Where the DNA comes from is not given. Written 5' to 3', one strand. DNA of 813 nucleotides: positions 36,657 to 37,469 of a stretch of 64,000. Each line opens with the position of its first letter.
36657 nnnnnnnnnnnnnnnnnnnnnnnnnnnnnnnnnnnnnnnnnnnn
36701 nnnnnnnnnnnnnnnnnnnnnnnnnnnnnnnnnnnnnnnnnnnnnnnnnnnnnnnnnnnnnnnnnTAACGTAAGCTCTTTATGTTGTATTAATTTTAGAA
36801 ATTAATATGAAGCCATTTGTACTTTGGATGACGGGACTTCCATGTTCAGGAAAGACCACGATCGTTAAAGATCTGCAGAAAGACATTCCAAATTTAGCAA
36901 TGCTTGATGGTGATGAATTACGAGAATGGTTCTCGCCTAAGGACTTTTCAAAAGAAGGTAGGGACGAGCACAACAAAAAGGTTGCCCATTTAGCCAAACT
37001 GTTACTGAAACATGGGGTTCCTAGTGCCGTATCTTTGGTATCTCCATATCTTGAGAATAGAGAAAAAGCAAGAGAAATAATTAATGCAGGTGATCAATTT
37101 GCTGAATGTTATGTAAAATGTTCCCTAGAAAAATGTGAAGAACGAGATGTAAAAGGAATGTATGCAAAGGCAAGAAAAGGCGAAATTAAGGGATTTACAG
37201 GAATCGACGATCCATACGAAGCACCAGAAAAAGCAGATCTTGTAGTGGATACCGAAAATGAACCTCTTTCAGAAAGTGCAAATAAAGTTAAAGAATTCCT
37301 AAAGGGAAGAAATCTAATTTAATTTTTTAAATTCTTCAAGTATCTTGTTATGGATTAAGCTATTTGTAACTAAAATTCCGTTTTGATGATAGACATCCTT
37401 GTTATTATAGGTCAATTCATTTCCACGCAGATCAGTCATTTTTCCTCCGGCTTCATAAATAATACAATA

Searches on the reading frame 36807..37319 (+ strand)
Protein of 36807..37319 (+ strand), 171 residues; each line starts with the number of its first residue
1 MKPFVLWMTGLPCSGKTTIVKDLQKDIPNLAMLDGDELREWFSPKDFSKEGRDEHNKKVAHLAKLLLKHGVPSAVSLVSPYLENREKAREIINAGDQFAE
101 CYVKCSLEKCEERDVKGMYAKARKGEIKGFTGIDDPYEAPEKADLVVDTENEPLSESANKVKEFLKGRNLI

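Call 25: search_protein_families(library=pfam, proteins=[window:36807-37319:+], max_evalue=0.001)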
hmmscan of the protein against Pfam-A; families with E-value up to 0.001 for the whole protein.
window:36807-37319:+ (171 aa): 5 families
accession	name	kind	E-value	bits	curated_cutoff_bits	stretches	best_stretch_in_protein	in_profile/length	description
PF01583.26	APS_kinase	-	9.5e-48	162.5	21.1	1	3-148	2-152/152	Adenylylsulphate kinase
PF13671.12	AAA_33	-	5.5e-06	27.2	27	1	5-116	1-117/143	AAA domain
PF13238.12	AAA_18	-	3.7e-05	24.6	29.4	1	9-113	4-107/128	AAA domain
PF13207.12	AAA_17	-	0.00023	21.9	27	1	9-56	1-47/136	AAA domain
PF06414.18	Zeta_toxin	-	0.00055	19.9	22.3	1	2-61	15-77/199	Zeta toxin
